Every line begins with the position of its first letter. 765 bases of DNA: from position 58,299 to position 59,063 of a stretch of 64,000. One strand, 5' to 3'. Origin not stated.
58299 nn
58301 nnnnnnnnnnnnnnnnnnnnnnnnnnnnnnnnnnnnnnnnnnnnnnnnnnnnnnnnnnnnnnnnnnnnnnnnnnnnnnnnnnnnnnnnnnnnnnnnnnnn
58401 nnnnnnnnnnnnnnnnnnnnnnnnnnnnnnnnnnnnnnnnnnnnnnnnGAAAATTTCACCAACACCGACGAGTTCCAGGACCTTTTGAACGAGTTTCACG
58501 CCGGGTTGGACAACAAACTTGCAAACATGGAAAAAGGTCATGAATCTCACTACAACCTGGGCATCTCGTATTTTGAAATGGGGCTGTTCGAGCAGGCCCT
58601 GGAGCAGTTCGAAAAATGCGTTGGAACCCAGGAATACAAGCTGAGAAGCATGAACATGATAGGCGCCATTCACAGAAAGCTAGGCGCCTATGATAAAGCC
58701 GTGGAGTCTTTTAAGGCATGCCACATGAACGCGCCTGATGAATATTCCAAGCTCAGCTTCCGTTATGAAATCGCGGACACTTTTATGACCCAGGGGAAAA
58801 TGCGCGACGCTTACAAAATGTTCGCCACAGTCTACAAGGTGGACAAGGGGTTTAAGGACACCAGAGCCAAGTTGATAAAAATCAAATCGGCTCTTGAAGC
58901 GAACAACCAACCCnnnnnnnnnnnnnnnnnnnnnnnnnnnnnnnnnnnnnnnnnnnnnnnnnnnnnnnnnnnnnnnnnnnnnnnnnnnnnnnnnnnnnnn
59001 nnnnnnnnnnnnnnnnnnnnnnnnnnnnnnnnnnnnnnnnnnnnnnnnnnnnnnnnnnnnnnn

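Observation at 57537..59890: MglA-type GTPase with a long C-terminal extension, coupled to a pseudo-receiver/Pro-rich/TPR partner and no MglB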

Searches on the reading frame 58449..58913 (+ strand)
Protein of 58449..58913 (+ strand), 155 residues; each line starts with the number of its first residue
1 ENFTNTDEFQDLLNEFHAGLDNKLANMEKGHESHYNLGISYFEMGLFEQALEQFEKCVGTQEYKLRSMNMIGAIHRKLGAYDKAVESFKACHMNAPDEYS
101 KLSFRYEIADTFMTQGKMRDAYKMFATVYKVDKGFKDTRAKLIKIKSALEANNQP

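Call 58: find_homologous_proteins(query=A4, max_evalue=1)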
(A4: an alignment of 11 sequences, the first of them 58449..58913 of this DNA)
Query A4 (11 sequences) (155 aa, profile of the alignment): 23 proteins with E <= 1 among 1080 candidates.
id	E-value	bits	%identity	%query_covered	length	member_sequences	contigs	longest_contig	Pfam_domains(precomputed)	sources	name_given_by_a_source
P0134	9.5e-66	238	55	99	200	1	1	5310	PF00515.35,PF13424.13,PF13176.13,PF13181.13,PF07719.24,PF13174.13,PF13374.13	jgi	jgi:tetratricopeptide (TPR) repeat protein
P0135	6.6e-23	99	23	74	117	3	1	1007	PF13414.13,PF00515.35,PF13424.13,PF13428.13,PF13181.13,PF07719.24,PF13174.13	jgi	-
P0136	6.0e-21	93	23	89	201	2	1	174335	PF14559.13,PF13431.13,PF13414.13,PF13371.13,PF00515.35,PF13424.13,PF13432.13,PF13428.13,PF13181.13,PF07719.24,PF13174.13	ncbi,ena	-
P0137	3.4e-9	55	22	42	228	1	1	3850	PF03704.24,PF13431.13,PF23914.2,PF13414.13,PF13176.13,PF13428.13,PF13374.13,PF14559.13,PF24575.2,PF13371.13,PF00515.35,PF12895.14,PF13424.13,PF21033.5,PF13432.13,PF13181.13,PF14561.13,PF07719.24,PF13174.13,PF20308.5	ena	-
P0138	3.2e-8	51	29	35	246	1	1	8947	PF25063.1,PF13431.13,PF23914.2,PF13414.13,PF13176.13,PF13428.13,PF13374.13,PF14559.13,PF24575.2,PF13371.13,PF00515.35,PF12895.14,PF13424.13,PF21033.5,PF13432.13,PF13181.13,PF07719.24,PF13174.13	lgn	-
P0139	3.5e-6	45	29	71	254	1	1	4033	PF03704.24,PF13431.13,PF13414.13,PF13176.13,PF13428.13,PF25064.2,PF13374.13,PF07721.21,PF14559.13,PF24575.2,PF00515.35,PF13424.13,PF21033.5,PF13432.13,PF13181.13,PF07719.24,PF13174.13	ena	-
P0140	4.4e-6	44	28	54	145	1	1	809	PF13431.13,PF23914.2,PF13414.13,PF13176.13,PF13428.13,PF14559.13,PF00515.35,PF13424.13,PF13432.13,PF13181.13,PF07719.24,PF13174.13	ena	-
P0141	2.9e-5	42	28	61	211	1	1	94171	PF25063.1,PF03704.24,PF13431.13,PF23914.2,PF25062.2,PF13414.13,PF23300.4,PF13176.13,PF13428.13,PF14559.13,PF13371.13,PF00515.35,PF12895.14,PF13424.13,PF21033.5,PF13432.13,PF13181.13,PF14561.13,PF07719.24,PF13174.13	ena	-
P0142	3.0e-5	42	35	37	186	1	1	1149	PF13431.13,PF23914.2,PF13414.13,PF13176.13,PF13428.13,PF07721.21,PF14559.13,PF24575.2,PF13371.13,PF00515.35,PF13424.13,PF21033.5,PF13432.13,PF13181.13,PF07719.24,PF13174.13,PF20308.5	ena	-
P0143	3.2e-5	42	27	41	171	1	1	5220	PF13431.13,PF23914.2,PF12862.14,PF13414.13,PF13176.13,PF13428.13,PF13374.13,PF14559.13,PF13371.13,PF17874.8,PF00515.35,PF12895.14,PF10255.16,PF13424.13,PF21033.5,PF13432.13,PF13181.13,PF07719.24,PF13174.13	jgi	jgi:superkiller protein 3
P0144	7.4e-5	40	38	37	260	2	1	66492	PF13431.13,PF13414.13,PF01476.27,PF13176.13,PF13428.13,PF13374.13,PF14559.13,PF24575.2,PF13371.13,PF00515.35,PF12895.14,PF13424.13,PF21033.5,PF13432.13,PF13181.13,PF07719.24,PF13174.13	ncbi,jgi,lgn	-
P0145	1.6e-4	39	27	49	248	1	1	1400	PF25063.1,PF03704.24,PF13431.13,PF23914.2,PF25062.2,PF13414.13,PF13176.13,PF13428.13,PF13374.13,PF14559.13,PF24575.2,PF13371.13,PF00515.35,PF12895.14,PF13424.13,PF21033.5,PF13432.13,PF13429.13,PF13181.13,PF14561.13,PF07719.24,PF13174.13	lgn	-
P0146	3.3e-4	38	30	64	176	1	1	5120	PF13431.13,PF13414.13,PF13176.13,PF13428.13,PF13374.13,PF14559.13,PF13371.13,PF00515.35,PF12895.14,PF13424.13,PF21033.5,PF13432.13,PF13181.13,PF07719.24,PF13174.13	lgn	-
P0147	5.3e-4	38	25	36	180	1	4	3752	PF13431.13,PF13414.13,PF01535.27,PF13176.13,PF13428.13,PF14559.13,PF24575.2,PF13371.13,PF00515.35,PF12895.14,PF13424.13,PF21033.5,PF13432.13,PF13181.13,PF07719.24,PF13174.13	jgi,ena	jgi:tetratricopeptide (TPR) repeat protein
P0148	5.4e-4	38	23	39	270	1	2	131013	PF13431.13,PF23914.2,PF13414.13,PF13176.13,PF13428.13,PF25064.2,PF13374.13,PF14559.13,PF00515.35,PF13424.13,PF21033.5,PF13432.13,PF13181.13,PF07719.24,PF13174.13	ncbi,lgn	-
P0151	3.0e-3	35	26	45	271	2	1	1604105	PF13431.13,PF23914.2,PF13414.13,PF13176.13,PF13428.13,PF25064.2,PF13374.13,PF14559.13,PF13371.13,PF00515.35,PF12895.14,PF13424.13,PF21033.5,PF13432.13,PF13429.13,PF13181.13,PF07719.24,PF13174.13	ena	-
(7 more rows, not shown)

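Call 59: find_encoding_contigs(protein=P0136, flank=6000, max_places=2)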
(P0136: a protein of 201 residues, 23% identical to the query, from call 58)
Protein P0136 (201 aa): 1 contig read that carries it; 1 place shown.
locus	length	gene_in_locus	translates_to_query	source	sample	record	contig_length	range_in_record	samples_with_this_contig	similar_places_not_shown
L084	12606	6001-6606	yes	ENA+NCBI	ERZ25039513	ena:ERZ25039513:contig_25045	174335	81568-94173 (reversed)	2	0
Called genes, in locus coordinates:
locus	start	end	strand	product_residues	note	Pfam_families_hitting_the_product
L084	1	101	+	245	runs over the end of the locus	-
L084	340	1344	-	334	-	PF01976:DUF116, PF01029:NusB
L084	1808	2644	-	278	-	PF00551:Formyl_trans_N, PF02911:Formyl_trans_C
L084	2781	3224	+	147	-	-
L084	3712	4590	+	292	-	PF13174:TPR_6 (faint), PF13176:TPR_7 (faint), PF13181:TPR_8 (faint), PF13414:TPR_11 (faint), PF13424:TPR_12 (faint), PF13428:TPR_14 (faint), PF25063:ARM_TT21_C (weak), PF14559:TPR_19 (weak), +9 more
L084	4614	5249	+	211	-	PF13428:TPR_14 (faint), PF14559:TPR_19 (faint)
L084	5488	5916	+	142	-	-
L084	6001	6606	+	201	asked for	PF14559:TPR_19 (faint), PF13431:TPR_17 (faint), PF13432:TPR_16 (faint), PF13414:TPR_11 (faint), PF00515:TPR_1 (faint), PF07719:TPR_2 (faint), PF13174:TPR_6 (faint), PF13424:TPR_12, +3 more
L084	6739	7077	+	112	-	PF00543:P-II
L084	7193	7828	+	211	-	PF03951:Gln-synt_N, PF00120:Gln-synt_C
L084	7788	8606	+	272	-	PF00120:Gln-synt_C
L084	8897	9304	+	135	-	PF01814:Hemerythrin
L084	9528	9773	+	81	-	-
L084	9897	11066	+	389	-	PF00072:Response_reg, PF00158:Sigma54_activat, PF14532:Sigma54_activ_2, PF00004:AAA (weak), PF07728:AAA_5, PF25601:AAA_lid_14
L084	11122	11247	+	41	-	PF02954:HTH_8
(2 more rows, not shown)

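Call 76: search_protein_families(library=ncbifam, proteins=[P0136, P0137, P0138, P0139, P0141, P0144, P0148, P0151], max_evalue=0.001)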
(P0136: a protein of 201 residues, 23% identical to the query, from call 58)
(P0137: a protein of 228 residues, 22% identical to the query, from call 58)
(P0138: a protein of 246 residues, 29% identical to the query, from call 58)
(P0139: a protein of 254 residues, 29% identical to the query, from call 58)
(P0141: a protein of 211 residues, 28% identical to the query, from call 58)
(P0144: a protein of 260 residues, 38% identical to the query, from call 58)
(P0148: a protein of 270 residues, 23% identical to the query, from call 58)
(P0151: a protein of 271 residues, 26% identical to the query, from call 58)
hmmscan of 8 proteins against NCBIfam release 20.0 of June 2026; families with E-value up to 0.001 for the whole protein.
P0136 (201 aa): 13 families
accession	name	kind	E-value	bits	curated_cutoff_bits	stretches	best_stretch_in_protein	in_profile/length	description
NF052243.1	T4PFormProtSgmX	equivalog_domain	2.1e-20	72.7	1800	1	7-167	862-1023/1065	type IV pili formation protein SgmX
NF040959.1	MamA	equivalog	2.7e-12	46.6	200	1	34-145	66-170/204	magnetosome protein MamA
NF033762.1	social_mot_Tgl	equivalog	1.1e-11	44.6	225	1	113-155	30-72/252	social motility TPR repeat lipoprotein Tgl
NF033758.1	gliding_GltE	equivalog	1.4e-09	37.4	225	1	69-147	252-323/411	adventurous gliding motility TPR repeat lipoprotein GltE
TIGR02521.1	type_IV_pilW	equivalog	2e-09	37.3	154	1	66-104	24-62/234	type IV pilus biogenesis/stability protein PilW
TIGR02795.1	tol_pal_ybgF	equivalog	3.5e-08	34.1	90.1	1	82-156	11-81/119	tol-pal system protein YbgF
TIGR02917.1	PEP_TPR_lipo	equivalog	5.1e-08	31.3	312.2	1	35-102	18-85/899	XrtA/PEP-CTERM system TPR-repeat protein PrsT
NF047507.1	TPR_BatC_Lepto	exception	4.3e-07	29.6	175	1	86-195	71-177/214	TPR repeat-containing protein BatC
NF008391.2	PRK11189.1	equivalog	1.3e-05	24.8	250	1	36-106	62-132/297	lipoprotein NlpI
NF047558.1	TPR_END_plus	domain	1.7e-05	24.7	32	0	117-153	2-38/56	TPR end-of-group domain-containing protein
NF047371.1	FlcA_CTERM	equivalog_domain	4.1e-05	22.2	300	0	47-146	407-505/646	periplasmic flagellar collar protein FlcA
NF052312.1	T9SS_PorW_SprE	equivalog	5.2e-05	22.1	250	1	74-148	180-250/716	type IX secretion system periplasmic lipoprotein PorW/SprE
NF002725.1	PRK02603.1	equivalog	0.00026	21.1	143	1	72-158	34-116/173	photosystem I assembly protein Ycf3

P0137 (228 aa): 26 families (the best 25 are shown)
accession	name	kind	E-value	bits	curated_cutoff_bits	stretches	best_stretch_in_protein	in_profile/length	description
NF040959.1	MamA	equivalog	1.9e-23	83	200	2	112-212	68-168/204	magnetosome protein MamA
TIGR02917.1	PEP_TPR_lipo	equivalog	5.8e-19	67.5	312.2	1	64-214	687-834/899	XrtA/PEP-CTERM system TPR-repeat protein PrsT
NF002725.1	PRK02603.1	equivalog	5e-16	59.2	143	2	71-162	25-119/173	photosystem I assembly protein Ycf3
TIGR02521.1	type_IV_pilW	equivalog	7.2e-16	58.4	154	2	94-157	44-107/234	type IV pilus biogenesis/stability protein PilW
NF033762.1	social_mot_Tgl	equivalog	8.1e-15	54.8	225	1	83-206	33-159/252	social motility TPR repeat lipoprotein Tgl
NF047558.1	TPR_END_plus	domain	6e-14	51.7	32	0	151-181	1-31/56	TPR end-of-group domain-containing protein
NF033758.1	gliding_GltE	equivalog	3.3e-13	49.4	225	1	93-172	268-347/411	adventurous gliding motility TPR repeat lipoprotein GltE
NF047371.1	FlcA_CTERM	equivalog_domain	3.4e-12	45.6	300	1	93-202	411-526/646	periplasmic flagellar collar protein FlcA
NF008391.2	PRK11189.1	equivalog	1.4e-11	44.5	250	2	134-206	84-156/297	lipoprotein NlpI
TIGR02795.1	tol_pal_ybgF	equivalog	1.2e-09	38.8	90.1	1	94-177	15-104/119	tol-pal system protein YbgF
TIGR02552.1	LcrH_SycD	equivalog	3.1e-09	36.6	104.8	1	94-177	31-114/136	SycD/LcrH family type III secretion system chaperone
NF047507.1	TPR_BatC_Lepto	exception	6.4e-08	32.3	175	1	93-156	70-137/214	TPR repeat-containing protein BatC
NF008520.0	PRK11447.1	equivalog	1.2e-07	30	858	1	86-192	274-379/1157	cellulose synthase complex outer membrane protein BcsC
TIGR00990.1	3a0801s09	subfamily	1.6e-07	30.3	757.25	1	32-203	300-453/615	mitochondrial import receptor subunit TOM70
NF052243.1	T4PFormProtSgmX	equivalog_domain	1.9e-07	29.8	1800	1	98-141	876-921/1065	type IV pili formation protein SgmX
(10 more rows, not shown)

P0138 (246 aa): 26 families (the best 25 are shown)
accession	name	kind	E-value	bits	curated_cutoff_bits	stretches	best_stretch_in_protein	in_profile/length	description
NF040959.1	MamA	equivalog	1.5e-27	96.4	200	2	28-124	105-201/204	magnetosome protein MamA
TIGR02521.1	type_IV_pilW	equivalog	2.7e-27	95.8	154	1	5-185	2-189/234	type IV pilus biogenesis/stability protein PilW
TIGR02917.1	PEP_TPR_lipo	equivalog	4.5e-22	77.8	312.2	2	26-170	463-605/899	XrtA/PEP-CTERM system TPR-repeat protein PrsT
NF033762.1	social_mot_Tgl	equivalog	1.5e-20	73.7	225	1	4-188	8-193/252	social motility TPR repeat lipoprotein Tgl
TIGR02552.1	LcrH_SycD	equivalog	8.3e-16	57.9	104.8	2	74-158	30-112/136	SycD/LcrH family type III secretion system chaperone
NF033758.1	gliding_GltE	equivalog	2.1e-14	53.4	225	2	88-229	214-355/411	adventurous gliding motility TPR repeat lipoprotein GltE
NF033920.0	C39_PA2778_fam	equivalog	2.8e-14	53.1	150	2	149-230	173-255/255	PA2778 family cysteine peptidase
TIGR00990.1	3a0801s09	subfamily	2.6e-13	49.5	757.25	1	27-233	330-542/615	mitochondrial import receptor subunit TOM70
NF047371.1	FlcA_CTERM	equivalog_domain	2.6e-13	49.3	300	2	126-229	430-537/646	periplasmic flagellar collar protein FlcA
NF008520.0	PRK11447.1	equivalog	8.9e-12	43.6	858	2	51-125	260-332/1157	cellulose synthase complex outer membrane protein BcsC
NF047507.1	TPR_BatC_Lepto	exception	7.7e-11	41.9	175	1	139-243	31-140/214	TPR repeat-containing protein BatC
NF047558.1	TPR_END_plus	domain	3.9e-10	39.5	32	0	65-97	2-34/56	TPR end-of-group domain-containing protein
TIGR02795.1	tol_pal_ybgF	equivalog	1.4e-09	38.6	90.1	1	139-239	9-116/119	tol-pal system protein YbgF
TIGR03302.1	OM_YfiO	subfamily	9.9e-09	35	81.4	1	3-68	5-76/239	outer membrane protein assembly factor BamD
NF008391.2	PRK11189.1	equivalog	1.2e-08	34.8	250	1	2-156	6-157/297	lipoprotein NlpI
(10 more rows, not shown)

P0139 (254 aa): 26 families (the best 25 are shown)
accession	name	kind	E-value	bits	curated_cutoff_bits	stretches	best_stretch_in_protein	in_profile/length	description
NF040959.1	MamA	equivalog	1.1e-17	64.1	200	1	69-198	41-170/204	magnetosome protein MamA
NF047507.1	TPR_BatC_Lepto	exception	9.8e-14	51.3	175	1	26-140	25-137/214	TPR repeat-containing protein BatC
NF033920.0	C39_PA2778_fam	equivalog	7.6e-13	48.5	150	2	113-196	170-253/255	PA2778 family cysteine peptidase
TIGR02552.1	LcrH_SycD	equivalog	3.5e-11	43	104.8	2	34-131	27-118/136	SycD/LcrH family type III secretion system chaperone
TIGR02917.1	PEP_TPR_lipo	equivalog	5.5e-11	41.1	312.2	1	41-194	746-898/899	XrtA/PEP-CTERM system TPR-repeat protein PrsT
NF033762.1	social_mot_Tgl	equivalog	1.2e-10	41.2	225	2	31-154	106-225/252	social motility TPR repeat lipoprotein Tgl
NF002725.1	PRK02603.1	equivalog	6.3e-10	39.3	143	1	134-196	36-101/173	photosystem I assembly protein Ycf3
NF047371.1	FlcA_CTERM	equivalog_domain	7.4e-09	34.6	300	1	31-162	405-536/646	periplasmic flagellar collar protein FlcA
TIGR02521.1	type_IV_pilW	equivalog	5.2e-08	32.7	154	2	32-127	38-127/234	type IV pilus biogenesis/stability protein PilW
NF033758.1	gliding_GltE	equivalog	1.5e-07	30.8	225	0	136-201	89-154/411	adventurous gliding motility TPR repeat lipoprotein GltE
NF047558.1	TPR_END_plus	domain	2.2e-07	30.7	32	0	101-131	1-31/56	TPR end-of-group domain-containing protein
NF008391.2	PRK11189.1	equivalog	3e-07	30.2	250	1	101-202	67-168/297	lipoprotein NlpI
TIGR02795.1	tol_pal_ybgF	equivalog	8.7e-07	29.6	90.1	0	31-90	45-101/119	tol-pal system protein YbgF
NF040586.1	FxSxx_TPR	equivalog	1.2e-06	27.3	300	1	31-196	434-627/830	FxSxx-COOH system tetratricopeptide repeat protein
NF053720.1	NsdA_fam_reg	subfamily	3.4e-06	26.8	75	1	35-166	211-362/432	NsdA family TPR-like regulatory protein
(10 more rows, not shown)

P0141 (211 aa): 21 families
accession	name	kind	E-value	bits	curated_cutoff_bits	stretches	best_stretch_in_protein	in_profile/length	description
NF040959.1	MamA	equivalog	7.1e-20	71.3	200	2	56-124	99-167/204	magnetosome protein MamA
TIGR02917.1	PEP_TPR_lipo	equivalog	5e-14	51.1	312.2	1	124-196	323-395/899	XrtA/PEP-CTERM system TPR-repeat protein PrsT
TIGR02521.1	type_IV_pilW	equivalog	1.1e-12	48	154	1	55-195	58-200/234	type IV pilus biogenesis/stability protein PilW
NF052415.1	T3SS_chap_SctY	equivalog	4.4e-10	40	70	1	67-147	11-94/106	type III secretion apparatus assembly chaperone SctY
TIGR02552.1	LcrH_SycD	equivalog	5.5e-10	39.1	104.8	1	67-126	57-116/136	SycD/LcrH family type III secretion system chaperone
NF052312.1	T9SS_PorW_SprE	equivalog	6e-10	38.4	250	1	124-198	172-250/716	type IX secretion system periplasmic lipoprotein PorW/SprE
TIGR00540.1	TPR_hemY_coli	hypoth_equivalog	7.4e-10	38.1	142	1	110-189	306-384/385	heme biosynthesis-associated TPR protein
NF047507.1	TPR_BatC_Lepto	exception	1.3e-08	34.6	175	0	137-199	65-131/214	TPR repeat-containing protein BatC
NF047371.1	FlcA_CTERM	equivalog_domain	2e-08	33.2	300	1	130-193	473-536/646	periplasmic flagellar collar protein FlcA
TIGR02795.1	tol_pal_ybgF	equivalog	2.7e-08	34.4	90.1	0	133-197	5-72/119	tol-pal system protein YbgF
NF033920.0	C39_PA2778_fam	equivalog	7.8e-08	32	150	1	48-124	176-252/255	PA2778 family cysteine peptidase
NF033758.1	gliding_GltE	equivalog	1.1e-06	28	225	1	53-117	281-346/411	adventurous gliding motility TPR repeat lipoprotein GltE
NF047558.1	TPR_END_plus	domain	4.6e-06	26.5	32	0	99-126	2-29/56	TPR end-of-group domain-containing protein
NF033762.1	social_mot_Tgl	equivalog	8.1e-06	25.4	225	0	95-190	30-126/252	social motility TPR repeat lipoprotein Tgl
NF002725.1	PRK02603.1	equivalog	3e-05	24.1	143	1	66-132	76-142/173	photosystem I assembly protein Ycf3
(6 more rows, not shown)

P0144 (260 aa): 29 families (the best 25 are shown)
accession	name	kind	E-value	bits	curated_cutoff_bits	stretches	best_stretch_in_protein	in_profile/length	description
NF040959.1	MamA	equivalog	2.4e-22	79.4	200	1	114-242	75-203/204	magnetosome protein MamA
TIGR02552.1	LcrH_SycD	equivalog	1.7e-14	53.7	104.8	2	174-257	48-131/136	SycD/LcrH family type III secretion system chaperone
TIGR02521.1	type_IV_pilW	equivalog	3.2e-14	53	154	2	107-203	28-124/234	type IV pilus biogenesis/stability protein PilW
NF047371.1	FlcA_CTERM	equivalog_domain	4.6e-14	51.8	300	1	123-205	452-534/646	periplasmic flagellar collar protein FlcA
TIGR02917.1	PEP_TPR_lipo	equivalog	4.8e-14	51.2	312.2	1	154-257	577-680/899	XrtA/PEP-CTERM system TPR-repeat protein PrsT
NF047507.1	TPR_BatC_Lepto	exception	5.7e-13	48.8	175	2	182-258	62-139/214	TPR repeat-containing protein BatC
TIGR02795.1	tol_pal_ybgF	equivalog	1.4e-10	41.8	90.1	1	114-173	6-68/119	tol-pal system protein YbgF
NF033920.0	C39_PA2778_fam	equivalog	4e-10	39.5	150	1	156-240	168-252/255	PA2778 family cysteine peptidase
NF033762.1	social_mot_Tgl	equivalog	2e-09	37.1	225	1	107-205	28-127/252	social motility TPR repeat lipoprotein Tgl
TIGR00540.1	TPR_hemY_coli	hypoth_equivalog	3.2e-09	36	142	1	159-236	307-383/385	heme biosynthesis-associated TPR protein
NF008391.2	PRK11189.1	equivalog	1.7e-08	34.3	250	1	106-203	61-158/297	lipoprotein NlpI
NF002725.1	PRK02603.1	equivalog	2.6e-08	34.1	143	1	107-176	32-104/173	photosystem I assembly protein Ycf3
NF053607.1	CHU_0125_OmpA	equivalog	5.5e-08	31.8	620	1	158-258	33-133/639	CHU_0125 family OmpA-like outer membrane integrity protein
NF033758.1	gliding_GltE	equivalog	4.6e-07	29.1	225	1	117-241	229-354/411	adventurous gliding motility TPR repeat lipoprotein GltE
NF008757.0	PRK11788.1-5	equivalog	6.2e-06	25.6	363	0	120-175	190-245/388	lipopolysaccharide assembly protein LapB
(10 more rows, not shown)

P0148 (270 aa): 23 families
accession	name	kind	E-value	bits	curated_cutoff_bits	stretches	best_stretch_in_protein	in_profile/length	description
NF033762.1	social_mot_Tgl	equivalog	4.8e-22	78.5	225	1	10-236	11-237/252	social motility TPR repeat lipoprotein Tgl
NF040959.1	MamA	equivalog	2.6e-20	72.7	200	2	130-227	67-163/204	magnetosome protein MamA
TIGR02521.1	type_IV_pilW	equivalog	2.7e-20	72.9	154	1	9-228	3-227/234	type IV pilus biogenesis/stability protein PilW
TIGR02917.1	PEP_TPR_lipo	equivalog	2e-19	69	312.2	1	27-232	598-799/899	XrtA/PEP-CTERM system TPR-repeat protein PrsT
NF033758.1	gliding_GltE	equivalog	1.8e-11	43.7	225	1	137-229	225-316/411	adventurous gliding motility TPR repeat lipoprotein GltE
NF047371.1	FlcA_CTERM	equivalog_domain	2.6e-11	42.7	300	1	30-132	438-541/646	periplasmic flagellar collar protein FlcA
NF002725.1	PRK02603.1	equivalog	3.9e-10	40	143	1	27-118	32-126/173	photosystem I assembly protein Ycf3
TIGR03302.1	OM_YfiO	subfamily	1.7e-09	37.5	81.4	1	4-93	3-99/239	outer membrane protein assembly factor BamD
TIGR02795.1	tol_pal_ybgF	equivalog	2.4e-09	37.8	90.1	1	137-239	5-112/119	tol-pal system protein YbgF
TIGR02552.1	LcrH_SycD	equivalog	3.8e-08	33.1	104.8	0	30-100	52-122/136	SycD/LcrH family type III secretion system chaperone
NF033920.0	C39_PA2778_fam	equivalog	9.7e-08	31.7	150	0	30-94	190-254/255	PA2778 family cysteine peptidase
NF008391.2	PRK11189.1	equivalog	1.3e-07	31.4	250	1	23-120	58-155/297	lipoprotein NlpI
NF008755.0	PRK11788.1-3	equivalog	5.9e-07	29.2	430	1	32-232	39-243/388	lipopolysaccharide assembly protein LapB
NF053607.1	CHU_0125_OmpA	equivalog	6.2e-07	28.3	620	1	3-129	3-118/639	CHU_0125 family OmpA-like outer membrane integrity protein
NF047507.1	TPR_BatC_Lepto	exception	1.7e-06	27.6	175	0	110-165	70-127/214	TPR repeat-containing protein BatC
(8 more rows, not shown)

P0151 (271 aa): 27 families (the best 25 are shown)
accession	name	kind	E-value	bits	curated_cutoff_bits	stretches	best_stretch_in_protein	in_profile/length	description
TIGR02521.1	type_IV_pilW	equivalog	2e-21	76.6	154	1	119-257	30-170/234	type IV pilus biogenesis/stability protein PilW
NF040959.1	MamA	equivalog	2.8e-18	66.1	200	1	116-252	67-203/204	magnetosome protein MamA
TIGR02917.1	PEP_TPR_lipo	equivalog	2.9e-17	61.9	312.2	1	120-259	261-400/899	XrtA/PEP-CTERM system TPR-repeat protein PrsT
NF047507.1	TPR_BatC_Lepto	exception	2e-12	47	175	2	168-261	45-135/214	TPR repeat-containing protein BatC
NF002725.1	PRK02603.1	equivalog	3.1e-12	46.8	143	2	201-261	48-111/173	photosystem I assembly protein Ycf3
NF033762.1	social_mot_Tgl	equivalog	1.4e-11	44.2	225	1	116-254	27-168/252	social motility TPR repeat lipoprotein Tgl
NF047371.1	FlcA_CTERM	equivalog_domain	3.1e-11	42.5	300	1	198-259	449-510/646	periplasmic flagellar collar protein FlcA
TIGR02552.1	LcrH_SycD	equivalog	2e-10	40.5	104.8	1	187-257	17-87/136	SycD/LcrH family type III secretion system chaperone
TIGR00990.1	3a0801s09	subfamily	3.3e-10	39.2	757.25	2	92-174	137-214/615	mitochondrial import receptor subunit TOM70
NF047558.1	TPR_END_plus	domain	3.6e-10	39.6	32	0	225-255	2-32/56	TPR end-of-group domain-containing protein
NF033758.1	gliding_GltE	equivalog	8.7e-10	38.1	225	1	147-255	79-187/411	adventurous gliding motility TPR repeat lipoprotein GltE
TIGR00540.1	TPR_hemY_coli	hypoth_equivalog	9.2e-09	34.5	142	1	147-214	319-385/385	heme biosynthesis-associated TPR protein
TIGR03939.1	PGA_TPR_OMP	equivalog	3.7e-08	32.1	366.65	1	121-270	54-202/800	poly-beta-1,6 N-acetyl-D-glucosamine export porin PgaA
NF033920.0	C39_PA2778_fam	equivalog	1.7e-07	30.9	150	1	165-253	167-255/255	PA2778 family cysteine peptidase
NF008391.2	PRK11189.1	equivalog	2.6e-07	30.4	250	1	159-256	70-167/297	lipoprotein NlpI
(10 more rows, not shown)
